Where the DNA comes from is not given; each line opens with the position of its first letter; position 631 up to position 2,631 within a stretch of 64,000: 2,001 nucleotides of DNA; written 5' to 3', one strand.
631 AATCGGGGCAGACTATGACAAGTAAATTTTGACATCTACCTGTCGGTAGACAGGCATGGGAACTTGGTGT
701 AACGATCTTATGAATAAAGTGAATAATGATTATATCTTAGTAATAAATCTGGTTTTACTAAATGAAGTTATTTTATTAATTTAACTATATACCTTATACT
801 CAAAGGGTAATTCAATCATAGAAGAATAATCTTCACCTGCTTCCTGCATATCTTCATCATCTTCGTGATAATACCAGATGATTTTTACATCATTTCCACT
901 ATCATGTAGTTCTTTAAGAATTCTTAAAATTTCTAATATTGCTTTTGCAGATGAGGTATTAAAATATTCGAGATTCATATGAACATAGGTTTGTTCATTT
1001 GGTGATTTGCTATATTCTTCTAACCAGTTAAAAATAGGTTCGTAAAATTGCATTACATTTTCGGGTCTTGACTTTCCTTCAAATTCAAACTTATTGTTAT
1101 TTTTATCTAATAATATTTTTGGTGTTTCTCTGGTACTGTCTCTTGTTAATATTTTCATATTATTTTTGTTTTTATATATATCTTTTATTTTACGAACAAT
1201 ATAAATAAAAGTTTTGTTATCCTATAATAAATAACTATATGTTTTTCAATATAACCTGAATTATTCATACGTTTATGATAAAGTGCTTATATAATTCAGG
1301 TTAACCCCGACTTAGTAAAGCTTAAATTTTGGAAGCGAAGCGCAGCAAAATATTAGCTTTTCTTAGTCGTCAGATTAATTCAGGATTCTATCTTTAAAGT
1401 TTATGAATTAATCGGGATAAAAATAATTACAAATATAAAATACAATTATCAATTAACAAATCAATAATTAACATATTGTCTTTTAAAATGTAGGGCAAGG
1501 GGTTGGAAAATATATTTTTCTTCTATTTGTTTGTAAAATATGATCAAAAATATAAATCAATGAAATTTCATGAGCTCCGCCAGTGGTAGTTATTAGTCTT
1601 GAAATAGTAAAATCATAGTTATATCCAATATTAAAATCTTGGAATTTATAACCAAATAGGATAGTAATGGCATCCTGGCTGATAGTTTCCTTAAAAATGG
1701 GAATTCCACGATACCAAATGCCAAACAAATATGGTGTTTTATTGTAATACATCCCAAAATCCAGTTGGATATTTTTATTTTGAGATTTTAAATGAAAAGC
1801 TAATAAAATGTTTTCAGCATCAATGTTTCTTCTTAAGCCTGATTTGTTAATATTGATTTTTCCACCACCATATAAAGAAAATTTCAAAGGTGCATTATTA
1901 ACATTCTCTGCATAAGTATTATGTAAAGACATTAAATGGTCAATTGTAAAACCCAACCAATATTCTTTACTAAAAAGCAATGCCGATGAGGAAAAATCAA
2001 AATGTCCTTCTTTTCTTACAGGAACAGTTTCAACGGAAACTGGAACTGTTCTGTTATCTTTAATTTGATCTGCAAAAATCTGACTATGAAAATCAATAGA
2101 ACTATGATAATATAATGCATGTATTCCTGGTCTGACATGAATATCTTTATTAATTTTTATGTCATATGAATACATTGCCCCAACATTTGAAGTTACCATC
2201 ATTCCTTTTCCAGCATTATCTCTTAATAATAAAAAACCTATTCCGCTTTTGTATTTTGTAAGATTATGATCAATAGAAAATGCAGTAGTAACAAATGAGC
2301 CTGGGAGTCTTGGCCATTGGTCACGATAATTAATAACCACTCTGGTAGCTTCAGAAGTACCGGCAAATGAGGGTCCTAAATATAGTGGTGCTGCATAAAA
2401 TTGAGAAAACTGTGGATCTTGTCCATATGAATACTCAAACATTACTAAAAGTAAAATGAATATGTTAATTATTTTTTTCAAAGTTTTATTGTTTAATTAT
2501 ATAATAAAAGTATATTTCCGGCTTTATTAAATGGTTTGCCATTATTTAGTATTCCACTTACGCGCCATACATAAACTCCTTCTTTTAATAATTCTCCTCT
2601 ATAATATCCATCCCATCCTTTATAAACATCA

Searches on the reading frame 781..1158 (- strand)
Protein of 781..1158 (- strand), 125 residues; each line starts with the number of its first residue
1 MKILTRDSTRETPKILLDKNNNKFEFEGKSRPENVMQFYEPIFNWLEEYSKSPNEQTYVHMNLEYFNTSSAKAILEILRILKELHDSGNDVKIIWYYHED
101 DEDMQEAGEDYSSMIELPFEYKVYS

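Call 13: search_protein_families(library=pfam, proteins=[window:781-1158:-], max_evalue=0.01)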
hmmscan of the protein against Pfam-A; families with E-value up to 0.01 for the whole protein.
window:781-1158:- (125 aa): 1 family
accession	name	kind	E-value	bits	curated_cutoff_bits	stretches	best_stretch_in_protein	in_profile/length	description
PF09345.15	SiaC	-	1.5e-41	141.3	24.5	1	8-122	3-118/120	SiaC family regulatory phosphoprotein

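Call 39: find_encoding_contigs(protein=window:781-1158:-, flank=10000, max_places=6)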
Protein window:781-1158:- (125 aa): 2 contigs read that carry it; 1 place shown.
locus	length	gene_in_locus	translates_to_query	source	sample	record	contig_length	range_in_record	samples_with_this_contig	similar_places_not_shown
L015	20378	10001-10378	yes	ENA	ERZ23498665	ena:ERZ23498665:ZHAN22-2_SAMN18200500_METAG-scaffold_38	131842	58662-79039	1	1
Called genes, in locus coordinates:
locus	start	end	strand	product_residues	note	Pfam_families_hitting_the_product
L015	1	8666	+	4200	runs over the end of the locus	PF13927:Ig_3, PF13927:Ig_3, PF13927:Ig_3, PF13927:Ig_3, PF07679:I-set, PF13927:Ig_3, PF19408:PKD_6, PF00801:PKD, +26 more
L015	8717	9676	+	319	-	PF11751:PorP_SprF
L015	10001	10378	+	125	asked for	PF09345:SiaC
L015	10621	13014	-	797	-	PF13715:CarbopepD_reg_2 (weak), PF07715:Plug, PF00593:TonB_dep_Rec_b-barrel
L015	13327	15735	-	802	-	PF03030:H_PPase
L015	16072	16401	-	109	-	PF00893:Multi_Drug_Res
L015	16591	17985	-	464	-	PF00206:Lyase_1, PF10415:FumaraseC_C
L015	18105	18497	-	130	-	PF03960:ArsC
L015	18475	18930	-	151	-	-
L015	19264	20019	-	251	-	PF03462:PCRF, PF00472:RF-1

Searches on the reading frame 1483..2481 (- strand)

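Call 13: search_protein_families(library=pfam, proteins=[window:1483-2481:-], max_evalue=0.01)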
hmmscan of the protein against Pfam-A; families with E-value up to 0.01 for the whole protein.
window:1483-2481:- (332 aa): 1 family
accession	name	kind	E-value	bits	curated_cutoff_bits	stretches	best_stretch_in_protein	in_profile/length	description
PF11751.14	PorP_SprF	-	6.7e-56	190.3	22.3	1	19-310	3-273/273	Type IX secretion system membrane protein PorP/SprF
